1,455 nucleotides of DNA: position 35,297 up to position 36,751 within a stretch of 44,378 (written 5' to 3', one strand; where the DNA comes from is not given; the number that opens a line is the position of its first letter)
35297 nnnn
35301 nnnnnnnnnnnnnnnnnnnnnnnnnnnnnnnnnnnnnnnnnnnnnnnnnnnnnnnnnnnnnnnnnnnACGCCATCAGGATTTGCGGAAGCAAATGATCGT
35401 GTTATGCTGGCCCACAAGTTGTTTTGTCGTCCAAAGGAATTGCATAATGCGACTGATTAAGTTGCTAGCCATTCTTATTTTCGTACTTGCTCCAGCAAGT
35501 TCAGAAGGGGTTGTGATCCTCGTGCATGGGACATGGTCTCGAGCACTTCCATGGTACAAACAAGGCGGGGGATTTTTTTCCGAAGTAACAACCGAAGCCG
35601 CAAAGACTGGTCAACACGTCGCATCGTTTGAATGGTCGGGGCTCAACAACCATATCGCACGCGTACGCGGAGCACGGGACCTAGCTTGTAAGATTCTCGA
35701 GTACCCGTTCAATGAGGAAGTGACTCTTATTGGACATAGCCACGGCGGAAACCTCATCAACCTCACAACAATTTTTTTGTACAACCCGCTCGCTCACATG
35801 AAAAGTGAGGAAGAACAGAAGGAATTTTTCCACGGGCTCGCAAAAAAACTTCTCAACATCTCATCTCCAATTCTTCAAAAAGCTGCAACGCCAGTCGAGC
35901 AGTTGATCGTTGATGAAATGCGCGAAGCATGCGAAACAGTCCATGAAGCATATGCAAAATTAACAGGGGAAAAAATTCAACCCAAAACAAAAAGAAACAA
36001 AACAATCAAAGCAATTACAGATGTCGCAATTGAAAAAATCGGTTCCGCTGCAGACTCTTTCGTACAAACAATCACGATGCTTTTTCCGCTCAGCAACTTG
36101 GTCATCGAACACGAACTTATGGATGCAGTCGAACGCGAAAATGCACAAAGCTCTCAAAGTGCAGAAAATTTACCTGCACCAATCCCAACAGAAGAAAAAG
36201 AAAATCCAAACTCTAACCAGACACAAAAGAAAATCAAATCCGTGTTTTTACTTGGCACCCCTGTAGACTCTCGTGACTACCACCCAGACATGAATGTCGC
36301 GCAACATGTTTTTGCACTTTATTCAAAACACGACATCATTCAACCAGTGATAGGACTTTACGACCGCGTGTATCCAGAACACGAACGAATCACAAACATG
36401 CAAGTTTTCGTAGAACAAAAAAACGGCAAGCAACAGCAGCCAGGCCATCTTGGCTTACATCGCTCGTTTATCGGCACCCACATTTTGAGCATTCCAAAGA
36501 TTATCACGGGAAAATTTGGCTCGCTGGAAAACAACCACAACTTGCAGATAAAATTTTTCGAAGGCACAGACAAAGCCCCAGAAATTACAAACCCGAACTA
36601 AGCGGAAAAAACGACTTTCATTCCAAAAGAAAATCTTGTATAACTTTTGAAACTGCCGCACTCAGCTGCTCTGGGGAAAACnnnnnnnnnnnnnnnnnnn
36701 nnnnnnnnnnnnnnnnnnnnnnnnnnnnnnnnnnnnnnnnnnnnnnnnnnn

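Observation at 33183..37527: Four tandem secreted alpha/beta-hydrolase-like paralogs, only one with an intact catalytic elbow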

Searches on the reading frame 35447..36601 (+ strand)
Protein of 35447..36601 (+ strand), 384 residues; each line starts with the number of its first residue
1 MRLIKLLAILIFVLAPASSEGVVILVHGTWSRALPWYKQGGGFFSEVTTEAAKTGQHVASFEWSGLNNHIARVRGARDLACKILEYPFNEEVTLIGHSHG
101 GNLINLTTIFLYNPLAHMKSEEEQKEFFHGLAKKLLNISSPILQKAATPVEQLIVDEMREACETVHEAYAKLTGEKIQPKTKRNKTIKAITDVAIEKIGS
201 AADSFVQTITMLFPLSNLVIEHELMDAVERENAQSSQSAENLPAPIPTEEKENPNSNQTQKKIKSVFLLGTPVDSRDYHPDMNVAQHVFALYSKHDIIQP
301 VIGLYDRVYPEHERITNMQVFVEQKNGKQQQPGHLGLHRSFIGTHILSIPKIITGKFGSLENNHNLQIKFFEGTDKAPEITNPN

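Call 4: search_protein_families(library=pfam, proteins=[window:35447-36601:+], max_evalue=1)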
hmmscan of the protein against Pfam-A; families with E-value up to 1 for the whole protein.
window:35447-36601:+ (384 aa): 5 families
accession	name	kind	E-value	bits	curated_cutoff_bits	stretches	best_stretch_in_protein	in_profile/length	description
PF12697.13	Abhydrolase_6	-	5.9e-05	24.3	26.3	1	23-105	1-81/217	Alpha/beta hydrolase family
PF19704.5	DNAPKcs_CC5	-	0.034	12.9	25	1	108-214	66-175/692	DNA-PKcs, CC5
PF05511.16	ATP-synt_F6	-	0.043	14.6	27.9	1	133-162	22-51/97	Mitochondrial ATP synthase coupling factor 6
PF08743.15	Nse4_C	-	0.17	12.6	26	1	203-267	12-68/89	Nse4 C-terminal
PF01361.26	Tautomerase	-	0.27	11.6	22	0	183-208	16-41/60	Tautomerase enzyme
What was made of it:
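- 35447..36601 (+): C, the catalytically intact member of 384 residues. HG 35525-35530, FEWSG 35627-35641, elbow GHSHG 35732-35746 with Ser98 at 35738-35740, Asp296 at 36332-36334, His334 at 36446-36448. A low-confidence helical insert spans about residues 110-260 (35774-36226). Pfam Abhydrolase_6 at 24.3 bits, below the cut-off of 26.3 (call 4).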

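Call 10: find_homologous_proteins(query=window:35447-36601:+)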
Query window:35447-36601:+ (384 aa): 45 proteins with E <= 0.001 among 4087 candidates.
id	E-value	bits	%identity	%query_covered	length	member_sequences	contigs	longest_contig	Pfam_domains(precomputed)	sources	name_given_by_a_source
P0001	2.8e-255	864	100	100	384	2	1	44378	-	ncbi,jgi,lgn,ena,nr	ncbi:hypothetical protein HOD08_02030 [bacterium]|jgi:hypothetical protein|nr:hypothetical protein [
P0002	9.6e-37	145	26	91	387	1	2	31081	-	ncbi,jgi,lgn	jgi:hypothetical protein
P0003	3.6e-31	127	39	29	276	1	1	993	-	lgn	-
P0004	1.6e-27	115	40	26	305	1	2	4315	-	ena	-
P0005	1.0e-26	112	37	32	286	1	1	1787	-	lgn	-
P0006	5.7e-26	110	38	24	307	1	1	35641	-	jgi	jgi:hypothetical protein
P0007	1.8e-25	108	40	27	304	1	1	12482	-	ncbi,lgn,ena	-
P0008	1.3e-23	102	39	21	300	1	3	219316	PF05277.19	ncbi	-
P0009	4.0e-10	58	40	25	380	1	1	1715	-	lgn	-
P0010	2.6e-8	52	43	21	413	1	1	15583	PF12697.14,PF00561.27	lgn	-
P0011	7.5e-8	50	41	22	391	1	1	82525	PF12697.14,PF00561.27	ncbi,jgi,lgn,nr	ncbi:MAG: hypothetical protein QOH81_3402 [Sphingomonadales bacterium]|jgi:pimeloyl-ACP methyl ester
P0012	1.8e-6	45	35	24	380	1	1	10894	-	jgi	jgi:predicted esterase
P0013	2.1e-6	45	38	22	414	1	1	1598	PF12697.14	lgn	-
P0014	3.2e-6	45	39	22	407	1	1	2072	-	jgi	jgi:hypothetical protein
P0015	5.2e-6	44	40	21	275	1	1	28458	PF01764.32,PF24322.3,PF11187.15,PF07819.20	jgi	-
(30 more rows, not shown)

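Call 12: find_encoding_contigs(protein=P0002, flank=10000, max_places=3)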
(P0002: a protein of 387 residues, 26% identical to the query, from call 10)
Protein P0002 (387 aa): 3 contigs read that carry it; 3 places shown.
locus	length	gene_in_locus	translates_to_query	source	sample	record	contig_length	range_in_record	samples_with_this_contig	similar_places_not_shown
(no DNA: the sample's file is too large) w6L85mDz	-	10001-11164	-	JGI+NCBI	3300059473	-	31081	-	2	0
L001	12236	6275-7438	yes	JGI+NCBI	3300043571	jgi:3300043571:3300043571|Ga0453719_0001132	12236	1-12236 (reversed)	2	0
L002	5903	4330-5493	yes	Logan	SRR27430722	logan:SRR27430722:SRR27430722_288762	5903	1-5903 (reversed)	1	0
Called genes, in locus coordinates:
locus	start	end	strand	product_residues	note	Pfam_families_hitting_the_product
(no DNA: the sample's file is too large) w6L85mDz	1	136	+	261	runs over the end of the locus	PF13606:Ank_3 (faint), PF12796:Ank_2, PF13857:Ank_5 (faint), PF12796:Ank_2, PF13637:Ank_4, PF00023:Ank (weak)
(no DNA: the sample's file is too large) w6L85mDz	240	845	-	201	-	-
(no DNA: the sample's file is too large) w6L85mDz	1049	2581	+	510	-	PF13541:ChlI, PF00158:Sigma54_activat (weak), PF01078:Mg_chelatase, PF07728:AAA_5, PF00493:MCM (weak), PF13335:Mg_chelatase_C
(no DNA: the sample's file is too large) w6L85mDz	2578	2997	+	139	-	PF01648:ACPS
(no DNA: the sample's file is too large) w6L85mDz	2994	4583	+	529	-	PF01935:DUF87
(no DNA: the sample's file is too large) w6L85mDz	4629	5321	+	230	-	PF03938:OmpH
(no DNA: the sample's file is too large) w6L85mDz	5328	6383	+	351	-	PF00132:Hexapep (weak), PF25087:GMPPB_C (weak), PF00132:Hexapep, PF25084:LbH_EIF2B (weak), PF00132:Hexapep (weak)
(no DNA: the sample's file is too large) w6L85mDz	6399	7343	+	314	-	PF13793:Pribosyltran_N, PF00156:Pribosyltran, PF14572:Pribosyl_synth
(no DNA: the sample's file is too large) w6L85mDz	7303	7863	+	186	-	PF01195:Pept_tRNA_hydro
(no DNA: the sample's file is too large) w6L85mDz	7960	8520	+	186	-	PF08207:EFP_N, PF01132:EFP, PF09285:Elong-fact-P_C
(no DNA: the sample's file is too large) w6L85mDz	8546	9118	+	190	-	PF01029:NusB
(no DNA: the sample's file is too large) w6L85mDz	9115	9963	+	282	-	PF00793:DAHP_synth_1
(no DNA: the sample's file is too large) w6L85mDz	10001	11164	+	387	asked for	-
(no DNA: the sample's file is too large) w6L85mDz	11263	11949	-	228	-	-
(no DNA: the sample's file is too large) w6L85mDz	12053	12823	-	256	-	PF00081:Sod_Fe_N, PF02777:Sod_Fe_C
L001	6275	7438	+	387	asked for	-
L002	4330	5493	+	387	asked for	-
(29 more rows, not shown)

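Call 24: search_solved_structures(query=A2, max_evalue=1, show_alignments=2)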
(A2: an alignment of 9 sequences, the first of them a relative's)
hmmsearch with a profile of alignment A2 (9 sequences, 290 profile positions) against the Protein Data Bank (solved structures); distinct sequences matched with E-value up to 1: 15.
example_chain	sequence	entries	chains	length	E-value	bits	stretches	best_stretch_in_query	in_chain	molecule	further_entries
6tj2_A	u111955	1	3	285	0.004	19.8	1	15-117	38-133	Alpha/beta hydrolase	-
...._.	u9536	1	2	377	0.029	16.9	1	86-139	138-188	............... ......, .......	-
1vkh_A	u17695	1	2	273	0.044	16.4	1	10-130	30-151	putative serine hydrolase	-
4c87_A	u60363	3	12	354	0.053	16.1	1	84-133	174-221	ESTERASE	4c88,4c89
7x2p_A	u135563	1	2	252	0.086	15.4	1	79-136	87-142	Putative lipase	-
3zk8_A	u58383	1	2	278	0.29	13.7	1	177-228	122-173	MANGANESE ABC TRANSPORTER SUBSTRATE-BINDING LIPOPROTEIN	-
3zk9_A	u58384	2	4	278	0.32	13.5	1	177-228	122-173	MANGANESE ABC TRANSPORTER SUBSTRATE-BINDING LIPOPROTEIN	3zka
3zk7_A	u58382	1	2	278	0.32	13.5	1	177-228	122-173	MANGANESE ABC TRANSPORTER SUBSTRATE-BINDING LIPOPROTEIN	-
1hlg_A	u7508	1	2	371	0.35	13.4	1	86-139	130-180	LIPASE, GASTRIC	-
1psz_A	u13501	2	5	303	0.35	13.4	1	177-228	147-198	PROTEIN (SURFACE ANTIGEN PSAA) | MANGANESE ABC TRANSPORTER SUBSTRATE-BINDING LIPOPROTEIN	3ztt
4uto_A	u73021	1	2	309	0.36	13.4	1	177-228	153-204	MANGANESE ABC TRANSPORTER SUBSTRATE-BINDING LIPOPROTEIN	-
4utp_A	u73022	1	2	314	0.37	13.3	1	177-228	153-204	MANGANESE ABC TRANSPORTER SUBSTRATE-BINDING LIPOPROTEIN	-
7c4d_A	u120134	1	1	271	0.77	12.3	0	78-112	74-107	Putative esterase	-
9g8u_A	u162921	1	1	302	0.78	12.3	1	78-114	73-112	Lactonizing lipase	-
8xy5_A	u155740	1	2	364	0.82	12.2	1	20-104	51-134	Alpha/beta hydrolase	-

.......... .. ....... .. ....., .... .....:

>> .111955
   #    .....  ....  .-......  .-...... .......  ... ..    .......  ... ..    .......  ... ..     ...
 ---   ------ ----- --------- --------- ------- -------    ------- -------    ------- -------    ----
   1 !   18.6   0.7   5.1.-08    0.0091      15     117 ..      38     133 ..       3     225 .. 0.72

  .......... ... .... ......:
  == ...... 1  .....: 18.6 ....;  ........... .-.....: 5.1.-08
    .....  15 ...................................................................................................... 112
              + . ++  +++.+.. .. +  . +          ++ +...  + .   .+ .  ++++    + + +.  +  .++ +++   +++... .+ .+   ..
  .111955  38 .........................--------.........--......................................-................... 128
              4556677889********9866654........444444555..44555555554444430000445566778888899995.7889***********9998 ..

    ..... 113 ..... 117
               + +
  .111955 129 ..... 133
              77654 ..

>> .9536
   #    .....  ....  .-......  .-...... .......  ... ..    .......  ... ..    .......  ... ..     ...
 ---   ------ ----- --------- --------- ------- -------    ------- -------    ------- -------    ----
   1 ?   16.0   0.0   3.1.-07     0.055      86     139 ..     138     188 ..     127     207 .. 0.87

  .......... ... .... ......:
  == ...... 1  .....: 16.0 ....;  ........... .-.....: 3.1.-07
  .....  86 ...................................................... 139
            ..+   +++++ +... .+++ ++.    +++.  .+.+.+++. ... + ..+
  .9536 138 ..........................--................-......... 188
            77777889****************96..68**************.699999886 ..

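Call 25: search_protein_families(library=ncbifam, proteins=[window:35447-36601:+], max_evalue=1)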
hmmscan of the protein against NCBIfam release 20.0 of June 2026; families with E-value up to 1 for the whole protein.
window:35447-36601:+ (384 aa): 2 families
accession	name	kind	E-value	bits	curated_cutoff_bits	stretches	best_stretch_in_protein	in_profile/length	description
NF058665.1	HaHSL_fam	equivalog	0.001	18.5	320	1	17-104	58-141/260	hormone-sensitive lipase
TIGR01826.1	CofD_related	subfamily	0.083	12.3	196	1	62-106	48-90/310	uridine diphosphate-N-acetylglucosamine-binding protein YvcK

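Call 29: find_related_loci(query=A4, collection=genome_contigs, flank=6000)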
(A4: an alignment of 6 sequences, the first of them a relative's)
Query A4 (384 aa) in genome_contigs; peptide patterns used: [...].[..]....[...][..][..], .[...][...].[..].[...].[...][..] (x = any residue, [..] = any of these).
599 stretches matched a pattern (row limit reached: there are more); 328 encode a relative of the query (tblastn E <= 1e-3); the best 80 are kept; 80 distinct loci.
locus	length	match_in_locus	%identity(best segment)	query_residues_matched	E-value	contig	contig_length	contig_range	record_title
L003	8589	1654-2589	30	3-373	2e-46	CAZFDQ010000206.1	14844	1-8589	MAG TPA_asm: uncultured Pseudomonadota bacterium isolate SRP067234_co1_40 genome assembly, contig: k99_282612, whole gen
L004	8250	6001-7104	26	6-383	1e-28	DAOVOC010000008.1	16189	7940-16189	MAG TPA_asm: bacterium isolate CSMAG_1513 CSMAG_1513_k141_3218713_length_16189_cov_11.0000, whole genome shotgun sequenc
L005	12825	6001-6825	40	5-379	2e-24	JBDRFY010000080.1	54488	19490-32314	MAG: bacterium isolate MEGAHIT-group-1.402 k141_11331211, whole genome shotgun sequence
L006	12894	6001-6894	27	5-370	7e-24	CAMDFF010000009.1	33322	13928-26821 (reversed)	MAG: candidate division TM6 bacterium UASB124 isolate MoH-02may19-260 genome assembly, contig: MoH-02may19-C1696, whole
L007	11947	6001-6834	26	6-353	9e-24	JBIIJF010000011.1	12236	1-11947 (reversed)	MAG: Candidatus Babeliales bacterium isolate ME2001-09-26pf_3300043571_group1_bin17 Rohwer_bin1428_scaffold_729_c2, whol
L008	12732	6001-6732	39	8-362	5e-23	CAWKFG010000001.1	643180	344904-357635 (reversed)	MAG: uncultured bacterium isolate MFD09206.bin.2.34 genome assembly, contig: contig_11320, whole genome shotgun sequence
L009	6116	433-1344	36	3-384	5e-23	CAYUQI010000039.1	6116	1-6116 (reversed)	MAG TPA_asm: uncultured Pseudomonadota bacterium isolate SRP278314_co1_354 genome assembly, contig: NODE_16420_length_61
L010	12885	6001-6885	25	3-370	1e-20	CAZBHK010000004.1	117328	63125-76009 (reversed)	MAG TPA_asm: uncultured Pseudomonadota bacterium isolate SRP062349_co2_272 genome assembly, contig: NODE_98_length_11732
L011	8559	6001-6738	35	10-362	1e-19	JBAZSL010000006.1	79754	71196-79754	MAG: Candidatus Babeliales bacterium isolate SO_2017_GW1_172 NODE_1878_length_79754_cov_1.460535_OW334_2017, whole genom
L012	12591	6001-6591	40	5-354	6e-19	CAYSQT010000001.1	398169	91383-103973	MAG TPA_asm: uncultured Pseudomonadota bacterium isolate SRP193066_co2_45 genome assembly, contig: NODE_8_length_398169_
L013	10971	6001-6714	39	20-362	6e-19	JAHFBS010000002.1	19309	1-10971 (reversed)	MAG: bacterium isolate nzgw203 NODE_4995_length_19310_cov_2.493616, whole genome shotgun sequence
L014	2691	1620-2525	27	23-358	7e-19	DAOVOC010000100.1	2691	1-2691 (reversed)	MAG TPA_asm: bacterium isolate CSMAG_1513 CSMAG_1513_k141_3375200_length_2691_cov_10.9969, whole genome shotgun sequence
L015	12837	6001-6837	34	9-372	1e-18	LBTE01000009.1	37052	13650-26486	MAG: candidate division TM6 bacterium GW2011_GWF2_37_49 US49_C0009, whole genome shotgun sequence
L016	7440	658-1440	39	9-362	1e-18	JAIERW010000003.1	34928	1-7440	MAG: Candidatus Babeliales bacterium isolate co.spades.METABAT.1kb_160 c_000000441241, whole genome shotgun sequence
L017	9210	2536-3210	39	1-351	5e-18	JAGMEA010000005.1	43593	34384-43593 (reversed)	MAG: Candidatus Babeliales bacterium isolate RS_18_31 ZL530.bin.31.fa_5, whole genome shotgun sequence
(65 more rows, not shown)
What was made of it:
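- Tried and rejected: A 6-sequence alignment worked (call 29).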

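Call 52: predict_structure(alignment_id=A6)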
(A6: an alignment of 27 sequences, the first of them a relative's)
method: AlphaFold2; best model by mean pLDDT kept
length: 384 residues; sequences in the alignment: 27
mean_pLDDT: 80.4   pTM: 0.69
mean pLDDT of the five models: 80.4, 79.5, 77.7, 77.2, 76.6
residues with pLDDT >= 90: 176; 70-90: 88; 50-70: 85; < 50: 35
segments of 3 or more residues with pLDDT < 50: 213-220, 234-257
pLDDT, mean of each block of 10 residues (from residue 1): 86 76 94 94 98 96 89 90 89 97 94 77 79 63 57 68 66 56 69 66 61 46 56 47 46 53 96 92 96 95 90 96 98 97 98 94 90 96 92
secondary structure, 60 per line:
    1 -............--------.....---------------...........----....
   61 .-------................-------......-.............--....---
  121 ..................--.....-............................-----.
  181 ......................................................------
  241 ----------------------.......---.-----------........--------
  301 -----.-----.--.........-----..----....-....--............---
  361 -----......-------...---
elements in order: H2-13 E22-26 H42-52 E57-61 H69-84 E92-97 H99-111 H114-117 H121-138 H141-145 H147-174 H180-234 E263-269 E285-292 E315-323 H335-338 H340-343 H346-357 E366-371 E379-381
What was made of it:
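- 35447..36601 (+): Model pLDDT 80.4, with the core at 90-98 (call 52).
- On Alpha/beta-hydrolase fold superfamily (catalytic member): protein C: The model shows strand 92-97, a turn, then helix 99-111 with pLDDT of about 97 (call 52).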

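Call 55: fold_search(model_id=the predicted structure, library=pdb)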
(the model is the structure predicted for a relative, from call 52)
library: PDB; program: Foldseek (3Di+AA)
matches with E <= 10: 923; with E <= 0.001: 1
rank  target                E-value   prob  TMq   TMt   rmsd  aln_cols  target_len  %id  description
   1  1tah_A                9.7e-04  0.98  0.19  0.22  17.5       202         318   15  THE CRYSTAL STRUCTURE OF TRIACYLGLYCEROL LIPASE FROM PSEUDOMONAS GLUMAE REVEALS A PARTIALLY REDUNDANT CATALYTIC ASPART (released 1994-05-31)
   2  2es4_B                2.1e-03  0.95  0.18  0.22  17.4       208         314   17  Crystal structure of the Burkholderia glumae lipase-specific foldase in complex with its cognate lipase (released 2006-03-07)
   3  5d8m                  2.3e-03  1.00  0.19  0.21   5.0       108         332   15  Crystal structure of the metagenomic carboxyl esterase MGS0156 (released 2016-10-05)
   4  1qge_D                3.7e-03  0.89  0.18  0.30  17.8       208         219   13  NEW CRYSTAL FORM OF PSEUDOMONAS GLUMAE (FORMERLY CHROMOBACTERIUM VISCOSUM ATCC 6918) LIPASE (released 1999-05-06)
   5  1e89_A                3.9e-03  1.00  0.17  0.24   4.5       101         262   15  ON THE MECHANISM OF CYANOGENESIS CATALYZED BY HYDROXYNITRILE LYASE FROM MANIHOT ESCULENTA. CRYSTAL STRUCTURE OF ACTIVE (released 2001-08-17)
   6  1cvl                  4.1e-03  0.90  0.19  0.22  17.8       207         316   16  CRYSTAL STRUCTURE OF BACTERIAL LIPASE FROM CHROMOBACTERIUM VISCOSUM ATCC 6918 (released 1997-04-01)
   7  6jd9                  4.4e-03  0.91  0.19  0.24  17.9       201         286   14  Proteus mirabilis lipase mutant - I118V/E130G (released 2019-07-24)
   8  9g8u_A                4.9e-03  1.00  0.19  0.24   4.2        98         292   22  Structure of the LipA:LipB complex from Acinetobacter baumannii (released 2025-02-19)
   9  8ptc                  4.9e-03  0.99  0.18  0.23  11.9       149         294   19  COMPLEX CRYSTAL STRUCTURE OF MUTANT HUMAN MONOGLYCERIDE LIPASE WITH COMPOUND 5d (released 2024-01-31)
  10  1dwo_A                6.2e-03  1.00  0.17  0.23   4.6       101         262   16  Crystal Structure of Hydroxynitrile Lyase from Manihot esculenta in Complex with Substrates Acetone and Chloroacetone: (released 2000-12-07)
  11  5tdx_C                6.2e-03  1.00  0.17  0.23   3.6       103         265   20  Resurrected Ancestral Hydroxynitrile Lyase from Flowering Plants (released 2017-10-11)
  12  8xy5_A                7.4e-03  1.00  0.18  0.22   4.4        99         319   21  Open conformation of Burkholderia stagnalis lipase (released 2025-01-22)
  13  7cof                  8.3e-03  1.00  0.18  0.22   4.4        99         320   18  Cholesterol esterase from Burkholderia stabilis (orthorhombic crystal form) (released 2020-12-16)
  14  3pe6                  8.3e-03  0.87  0.19  0.25  18.6       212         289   16  Crystal Structure of a soluble form of human MGLL in complex with an inhibitor (released 2011-03-02)
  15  7l50_A                8.3e-03  0.75  0.18  0.23  18.6       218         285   13  Crystal structure of human monoacylglycerol lipase in complex with compound 4f (released 2021-08-11)
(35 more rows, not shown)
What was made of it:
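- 35447..36601 (+): PDB fold hits are family I lipases, Bacillus subtilis LipA, monoglyceride lipase and hydroxynitrile lyases (call 55).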
